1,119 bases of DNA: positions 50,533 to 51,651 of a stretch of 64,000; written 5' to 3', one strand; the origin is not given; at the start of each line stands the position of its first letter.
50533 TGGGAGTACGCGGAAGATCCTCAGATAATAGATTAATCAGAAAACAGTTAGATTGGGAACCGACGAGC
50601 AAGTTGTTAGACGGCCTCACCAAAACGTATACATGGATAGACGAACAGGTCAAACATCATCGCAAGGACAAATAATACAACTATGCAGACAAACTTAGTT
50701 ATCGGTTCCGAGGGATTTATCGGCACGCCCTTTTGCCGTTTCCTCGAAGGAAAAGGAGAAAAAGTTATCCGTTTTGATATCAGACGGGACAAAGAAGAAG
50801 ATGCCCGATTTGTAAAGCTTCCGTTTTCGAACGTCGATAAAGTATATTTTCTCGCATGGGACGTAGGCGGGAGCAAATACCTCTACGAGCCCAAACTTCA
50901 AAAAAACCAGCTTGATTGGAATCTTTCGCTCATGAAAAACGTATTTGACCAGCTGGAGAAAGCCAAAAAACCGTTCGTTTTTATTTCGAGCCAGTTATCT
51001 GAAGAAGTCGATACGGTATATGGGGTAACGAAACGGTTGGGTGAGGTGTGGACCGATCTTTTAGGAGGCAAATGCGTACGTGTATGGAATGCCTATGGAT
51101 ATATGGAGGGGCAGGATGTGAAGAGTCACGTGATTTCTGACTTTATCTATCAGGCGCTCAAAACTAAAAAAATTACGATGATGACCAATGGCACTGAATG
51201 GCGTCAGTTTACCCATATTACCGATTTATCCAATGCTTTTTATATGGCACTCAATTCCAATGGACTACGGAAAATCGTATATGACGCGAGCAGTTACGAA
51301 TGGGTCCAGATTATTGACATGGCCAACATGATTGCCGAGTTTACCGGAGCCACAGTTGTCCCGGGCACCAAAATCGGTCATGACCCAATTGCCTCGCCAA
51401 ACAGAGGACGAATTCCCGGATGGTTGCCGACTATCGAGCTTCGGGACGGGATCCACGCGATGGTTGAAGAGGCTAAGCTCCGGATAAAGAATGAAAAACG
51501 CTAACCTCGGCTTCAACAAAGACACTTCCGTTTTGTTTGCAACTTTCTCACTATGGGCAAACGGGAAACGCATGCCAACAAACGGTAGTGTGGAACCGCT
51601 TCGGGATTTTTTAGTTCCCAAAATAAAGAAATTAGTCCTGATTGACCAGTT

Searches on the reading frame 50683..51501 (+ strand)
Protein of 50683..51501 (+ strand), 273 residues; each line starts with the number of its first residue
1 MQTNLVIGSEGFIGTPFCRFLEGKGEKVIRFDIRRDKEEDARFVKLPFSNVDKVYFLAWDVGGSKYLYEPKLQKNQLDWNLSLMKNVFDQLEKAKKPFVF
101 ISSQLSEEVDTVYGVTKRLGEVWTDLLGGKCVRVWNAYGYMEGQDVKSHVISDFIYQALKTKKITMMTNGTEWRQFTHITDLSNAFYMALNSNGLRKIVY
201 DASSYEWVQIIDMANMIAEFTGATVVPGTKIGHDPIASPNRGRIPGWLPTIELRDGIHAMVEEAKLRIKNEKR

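Call 3: search_protein_families(library=pfam, proteins=[window:50683-51501:+])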
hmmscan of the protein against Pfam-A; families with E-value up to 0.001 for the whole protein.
window:50683-51501:+ (273 aa): 2 families
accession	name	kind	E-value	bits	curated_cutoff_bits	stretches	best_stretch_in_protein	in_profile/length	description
PF01370.27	Epimerase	-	3.1e-18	66.5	20.9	1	5-192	2-227/240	NAD dependent epimerase/dehydratase family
PF16363.11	GDP_Man_Dehyd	-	1.4e-07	31.8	27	0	132-213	178-261/332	GDP-mannose 4,6 dehydratase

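Call 4: search_protein_families(library=ncbifam, proteins=[window:50683-51501:+], max_evalue=0.00001)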
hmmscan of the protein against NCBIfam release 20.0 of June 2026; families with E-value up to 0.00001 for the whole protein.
window:50683-51501:+ (273 aa): 2 families
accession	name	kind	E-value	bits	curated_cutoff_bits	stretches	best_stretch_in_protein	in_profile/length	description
TIGR01181.1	dTDP_gluc_dehyt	equivalog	4e-06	26.2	365.1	0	146-260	187-307/321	dTDP-glucose 4,6-dehydratase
NF047922.1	GDPFucSynFcl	equivalog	4.1e-06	26.5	500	0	136-260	163-297/308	GDP-L-fucose synthase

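Call 26: search_solved_structures(query=window:50683-51501:+, max_evalue=0.01, show_alignments=2)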
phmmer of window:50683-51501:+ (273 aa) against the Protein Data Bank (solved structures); distinct sequences matched with E-value up to 0.01: 14.
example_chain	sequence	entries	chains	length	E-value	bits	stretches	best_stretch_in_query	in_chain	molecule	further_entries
4lk3_A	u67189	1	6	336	1.9e-08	37.6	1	131-262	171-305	UDP-glucuronic acid decarboxylase 1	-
4gll_A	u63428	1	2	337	3.8e-08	36.6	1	132-262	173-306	UDP-glucuronic acid decarboxylase 1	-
4m55_A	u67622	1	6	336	4e-08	36.5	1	131-262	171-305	UDP-glucuronic acid decarboxylase 1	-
2b69_A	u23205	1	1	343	4e-08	36.5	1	131-262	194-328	UDP-glucuronate decarboxylase 1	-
6kv9_A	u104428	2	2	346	2.5e-05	27.3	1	132-232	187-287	MoeE5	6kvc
6pmh_A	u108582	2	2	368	5.2e-05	26.3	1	101-222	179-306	UDP-glucose 4-epimerase related protein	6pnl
6zl6_A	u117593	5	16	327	6.3e-05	26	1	131-265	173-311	Epimerase domain-containing protein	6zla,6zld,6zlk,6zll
6zlj_A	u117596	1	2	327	0.0001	25.3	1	132-265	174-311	Epimerase domain-containing protein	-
2pzj_A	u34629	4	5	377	0.00033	23.7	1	148-225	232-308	Putative nucleotide sugar epimerase/ dehydratase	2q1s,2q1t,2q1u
8w3u_A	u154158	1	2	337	0.0017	21.3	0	3-62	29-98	dTDP-glucose 4,6-dehydratase related protein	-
9ar1_A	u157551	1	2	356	0.002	21.1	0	3-42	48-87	dTDP-glucose 4,6-dehydratase related protein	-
8v4g_A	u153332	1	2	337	0.0027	20.7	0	132-226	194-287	Putative nucleotide sugar dehydratase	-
8v4h_A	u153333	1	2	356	0.0032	20.4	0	132-226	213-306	Putative nucleotide sugar dehydratase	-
8sg0_A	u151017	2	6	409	0.0036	20.2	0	134-272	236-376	GDP-mannose 3,5-epimerase | GDP-mannose 3,5 epimerase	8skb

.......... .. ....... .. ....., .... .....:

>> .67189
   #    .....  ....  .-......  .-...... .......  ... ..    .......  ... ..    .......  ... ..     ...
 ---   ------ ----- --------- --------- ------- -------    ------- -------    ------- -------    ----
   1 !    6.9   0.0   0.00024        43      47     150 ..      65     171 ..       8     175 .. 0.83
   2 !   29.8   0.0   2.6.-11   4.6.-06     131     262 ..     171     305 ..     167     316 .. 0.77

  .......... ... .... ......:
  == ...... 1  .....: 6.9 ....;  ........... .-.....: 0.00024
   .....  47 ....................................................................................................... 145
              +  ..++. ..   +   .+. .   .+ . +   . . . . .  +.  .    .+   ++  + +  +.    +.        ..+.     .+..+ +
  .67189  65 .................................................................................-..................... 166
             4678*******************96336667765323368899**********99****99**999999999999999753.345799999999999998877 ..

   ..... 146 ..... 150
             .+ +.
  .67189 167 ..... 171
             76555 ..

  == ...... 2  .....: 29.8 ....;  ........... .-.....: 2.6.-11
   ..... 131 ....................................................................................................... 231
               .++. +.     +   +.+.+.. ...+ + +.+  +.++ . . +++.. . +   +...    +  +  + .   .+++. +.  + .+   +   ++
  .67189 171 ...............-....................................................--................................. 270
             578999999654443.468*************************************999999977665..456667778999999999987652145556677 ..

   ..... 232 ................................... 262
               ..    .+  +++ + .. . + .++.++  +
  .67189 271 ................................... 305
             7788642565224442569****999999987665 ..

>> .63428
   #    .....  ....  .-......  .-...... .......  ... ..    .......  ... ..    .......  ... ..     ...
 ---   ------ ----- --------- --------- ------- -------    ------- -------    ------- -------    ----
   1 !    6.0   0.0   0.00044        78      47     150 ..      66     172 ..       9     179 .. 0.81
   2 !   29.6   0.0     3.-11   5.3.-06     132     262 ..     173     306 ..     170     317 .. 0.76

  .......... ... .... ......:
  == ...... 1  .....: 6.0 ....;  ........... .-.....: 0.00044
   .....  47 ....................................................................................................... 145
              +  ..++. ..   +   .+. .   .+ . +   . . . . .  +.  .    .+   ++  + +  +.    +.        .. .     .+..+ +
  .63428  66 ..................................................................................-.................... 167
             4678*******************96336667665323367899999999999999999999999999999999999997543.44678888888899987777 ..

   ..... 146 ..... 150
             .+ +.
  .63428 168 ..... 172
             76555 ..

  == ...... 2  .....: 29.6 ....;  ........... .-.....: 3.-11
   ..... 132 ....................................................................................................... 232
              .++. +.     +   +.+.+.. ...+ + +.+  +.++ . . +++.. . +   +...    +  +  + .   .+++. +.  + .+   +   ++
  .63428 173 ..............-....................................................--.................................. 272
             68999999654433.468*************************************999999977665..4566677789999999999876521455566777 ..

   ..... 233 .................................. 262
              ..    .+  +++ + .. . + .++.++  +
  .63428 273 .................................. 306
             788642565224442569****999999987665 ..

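Call 49: find_homologous_proteins(query=window:50683-51501:+, max_evalue=0.00001)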
Query window:50683-51501:+ (273 aa): 636 proteins with E <= 0.00001 among 1085 candidates; the best 120 are listed.
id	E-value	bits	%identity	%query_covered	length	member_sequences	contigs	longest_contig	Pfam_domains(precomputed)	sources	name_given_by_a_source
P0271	3.4e-182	622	100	100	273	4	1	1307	PF16363.12,PF01370.28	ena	-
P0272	4.2e-160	550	87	100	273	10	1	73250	PF16363.12,PF01370.28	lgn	-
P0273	2.2e-158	544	86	99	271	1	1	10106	PF16363.12,PF01370.28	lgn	-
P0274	2.7e-157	541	84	100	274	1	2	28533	PF16363.12,PF01370.28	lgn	-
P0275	2.9e-154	531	85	100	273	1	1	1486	PF16363.12,PF01370.28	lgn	-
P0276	7.9e-154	529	83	100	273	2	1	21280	PF16363.12,PF01370.28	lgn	-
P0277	3.8e-153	527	83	100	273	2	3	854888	PF16363.12,PF01370.28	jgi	-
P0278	4.1e-153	527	84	99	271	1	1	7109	PF16363.12,PF01370.28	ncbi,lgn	-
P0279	1.0e-152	526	83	100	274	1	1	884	PF16363.12,PF01370.28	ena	-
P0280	3.5e-152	524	82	100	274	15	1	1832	PF16363.12,PF01370.28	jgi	jgi:nucleoside-diphosphate-sugar epimerase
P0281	1.4e-150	519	83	100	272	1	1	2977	PF16363.12,PF01370.28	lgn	-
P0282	2.7e-149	514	82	97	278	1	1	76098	PF16363.12,PF01370.28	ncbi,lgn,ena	-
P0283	8.7e-148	509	78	100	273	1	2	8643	PF16363.12,PF01370.28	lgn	-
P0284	9.3e-148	509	82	97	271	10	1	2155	PF16363.12,PF01370.28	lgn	-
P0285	1.3e-146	506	82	97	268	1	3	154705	PF16363.12,PF01370.28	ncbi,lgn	-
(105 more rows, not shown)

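Call 60: predict_structure(alignment_id=A4)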
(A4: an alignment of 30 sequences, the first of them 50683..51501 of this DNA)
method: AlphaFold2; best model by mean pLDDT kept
length: 273 residues; sequences in the alignment: 30
mean_pLDDT: 89.5   pTM: 0.88
mean pLDDT of the five models: 89.5, 89.1, 89.0, 88.6, 86.1
residues with pLDDT >= 90: 182; 70-90: 73; 50-70: 13; < 50: 5
segments of 3 or more residues with pLDDT < 50: 61-65
pLDDT, mean of each block of 10 residues (from residue 1): 94 93 97 86 93 86 52 83 95 97 89 89 96 91 69 93 95 92 97 91 90 97 97 85 93 95 90 63
secondary structure, 60 per line:
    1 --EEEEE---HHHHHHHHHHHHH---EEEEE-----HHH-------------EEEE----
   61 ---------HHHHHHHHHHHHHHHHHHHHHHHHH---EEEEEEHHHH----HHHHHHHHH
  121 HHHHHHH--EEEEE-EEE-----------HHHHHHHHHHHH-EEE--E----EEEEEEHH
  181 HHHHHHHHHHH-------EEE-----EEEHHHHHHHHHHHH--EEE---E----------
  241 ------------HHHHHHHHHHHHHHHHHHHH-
elements in order: E3-7 H11-23 E27-31 E53-56 H70-94 E98-103 H104-107 H112-127 E130-134 E136-138 H150-161 E163-165 E173-178 H179-191 E199-201 E207-209 H210-221 E224-226 H253-272

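Call 74: find_related_loci(query=A4, collection=metagenome_contigs, flank=4000)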
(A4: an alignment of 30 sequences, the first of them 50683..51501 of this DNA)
Query A4 (273 aa) in metagenome_contigs; peptide patterns used: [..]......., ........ (x = any residue, [..] = any of these).
200 stretches matched a pattern; 124 encode a relative of the query (tblastn E <= 1e-3); the best 80 are kept; 80 distinct loci.
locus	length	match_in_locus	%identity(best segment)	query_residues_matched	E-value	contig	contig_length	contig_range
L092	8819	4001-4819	86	1-273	3e-167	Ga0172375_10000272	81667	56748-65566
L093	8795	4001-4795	81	1-265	8e-150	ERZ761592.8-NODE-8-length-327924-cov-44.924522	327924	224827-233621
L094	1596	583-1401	71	1-273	3e-150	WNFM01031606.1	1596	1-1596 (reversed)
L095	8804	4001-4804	75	1-268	2e-137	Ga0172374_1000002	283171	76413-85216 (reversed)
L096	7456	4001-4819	72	1-273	1e-136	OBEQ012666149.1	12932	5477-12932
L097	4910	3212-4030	70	1-273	6e-136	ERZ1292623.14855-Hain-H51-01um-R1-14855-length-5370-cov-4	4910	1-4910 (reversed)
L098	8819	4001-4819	73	1-273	5e-132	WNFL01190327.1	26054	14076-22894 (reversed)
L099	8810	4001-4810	80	1-270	4e-152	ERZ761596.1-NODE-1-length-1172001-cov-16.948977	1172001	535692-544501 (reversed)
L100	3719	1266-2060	72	1-264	5e-133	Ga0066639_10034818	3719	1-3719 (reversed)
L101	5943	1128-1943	68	1-272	9e-127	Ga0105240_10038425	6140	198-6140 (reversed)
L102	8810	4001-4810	69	1-268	2e-125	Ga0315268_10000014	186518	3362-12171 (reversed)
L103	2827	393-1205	70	1-271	7e-131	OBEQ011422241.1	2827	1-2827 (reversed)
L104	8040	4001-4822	66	1-273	2e-124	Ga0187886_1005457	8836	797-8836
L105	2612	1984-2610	85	1-209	5e-128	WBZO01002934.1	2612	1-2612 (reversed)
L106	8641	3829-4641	66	1-271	4e-114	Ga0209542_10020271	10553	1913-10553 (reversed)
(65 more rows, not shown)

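Call 80: search_protein_families(library=pfam, alignment_id=A5, max_evalue=0.0001)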
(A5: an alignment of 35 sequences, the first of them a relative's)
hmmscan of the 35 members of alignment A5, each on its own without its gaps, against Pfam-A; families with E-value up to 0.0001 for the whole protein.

A. member 1, L108:290-1351:+ (354 aa): 4 families
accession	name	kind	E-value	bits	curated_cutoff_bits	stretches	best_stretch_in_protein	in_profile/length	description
PF00534.26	Glycos_transf_1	-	1.5e-35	122.7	26.4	1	176-327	14-167/172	Glycosyl transferases group 1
PF13692.12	Glyco_trans_1_4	-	3.4e-28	99.1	27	1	179-318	3-142/142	Glycosyl transferases group 1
PF20706.3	GT4-conflict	-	7e-08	32.3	26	1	188-298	210-323/385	Family 4 Glycosyltransferase in conflict systems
PF13524.12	Glyco_trans_1_2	-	1.2e-06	29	25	1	205-333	10-129/144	Glycosyl transferase-like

B. families by the number of members that match (of 35 scanned): 32 families (the first 25 are shown)
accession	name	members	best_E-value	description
PF01943.22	Polysacc_synt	8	4.6e-32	Polysaccharide biosynthesis protein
PF13440.11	Polysacc_synt_3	7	6.4e-25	Polysaccharide biosynthesis protein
PF05050.19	Methyltransf_21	5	7.3e-25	Methyltransferase FkbM domain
PF00534.26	Glycos_transf_1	4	1.5e-35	Glycosyl transferases group 1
PF13692.12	Glyco_trans_1_4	4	3.4e-28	Glycosyl transferases group 1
PF00005.33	ABC_tran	4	1.2e-23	ABC transporter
PF13578.12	Methyltransf_24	3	4.7e-17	Methyltransferase domain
PF08241.18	Methyltransf_11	3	1.7e-14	Methyltransferase domain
PF13524.12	Glyco_trans_1_2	3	7.2e-11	Glycosyl transferase-like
PF14524.12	Wzt_C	3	1.2e-09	Wzt C-terminal domain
PF20706.3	GT4-conflict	3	7e-08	Family 4 Glycosyltransferase in conflict systems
PF13847.12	Methyltransf_31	3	1.4e-07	Methyltransferase domain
PF07021.18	MetW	3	6.7e-06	Methionine biosynthesis protein MetW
PF13304.12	AAA_21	3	1.3e-05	AAA domain, putative AbiEii toxin, Type IV TA system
PF13489.12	Methyltransf_23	2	2.5e-13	Methyltransferase domain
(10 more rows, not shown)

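Call 81: search_protein_families(library=pfam, alignment_id=A6, max_evalue=0.0001)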
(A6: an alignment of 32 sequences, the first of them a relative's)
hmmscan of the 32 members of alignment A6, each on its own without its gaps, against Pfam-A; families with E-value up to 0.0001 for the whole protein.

A. member 1, L107:1113-2327:+ (405 aa): 2 families
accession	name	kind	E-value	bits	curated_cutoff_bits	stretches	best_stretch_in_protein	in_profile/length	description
PF13692.12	Glyco_trans_1_4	-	3.3e-18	66.8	27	1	225-373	3-142/142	Glycosyl transferases group 1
PF00534.26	Glycos_transf_1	-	6.4e-17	62.1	26.4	1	224-386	16-171/172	Glycosyl transferases group 1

B. families by the number of members that match (of 32 scanned): 15 families
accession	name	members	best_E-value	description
PF00535.33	Glycos_transf_2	18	1e-27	Glycosyl transferase family 2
PF13641.12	Glyco_tranf_2_3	15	4.2e-10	Glycosyltransferase like family 2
PF10111.15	Glyco_tranf_2_2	5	9.6e-09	Glycosyltransferase like family 2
PF13692.12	Glyco_trans_1_4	3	3.3e-18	Glycosyl transferases group 1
PF00852.26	Glyco_transf_10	3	1.8e-14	Glycosyltransferase family 10 (fucosyltransferase) C-term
PF00534.26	Glycos_transf_1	2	6.4e-17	Glycosyl transferases group 1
PF13439.12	Glyco_transf_4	2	6.1e-11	Glycosyltransferase Family 4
PF05050.19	Methyltransf_21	1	2.3e-15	Methyltransferase FkbM domain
PF13579.12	Glyco_trans_4_4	1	1.7e-07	Glycosyl transferase 4-like domain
PF13649.12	Methyltransf_25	1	3.1e-06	Methyltransferase domain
PF13632.12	Glyco_trans_2_3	1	1e-05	Glycosyl transferase family group 2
PF08242.18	Methyltransf_12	1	1.8e-05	Methyltransferase domain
PF08241.18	Methyltransf_11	1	2.6e-05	Methyltransferase domain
PF13578.12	Methyltransf_24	1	2.8e-05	Methyltransferase domain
PF13847.12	Methyltransf_31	1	6e-05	Methyltransferase domain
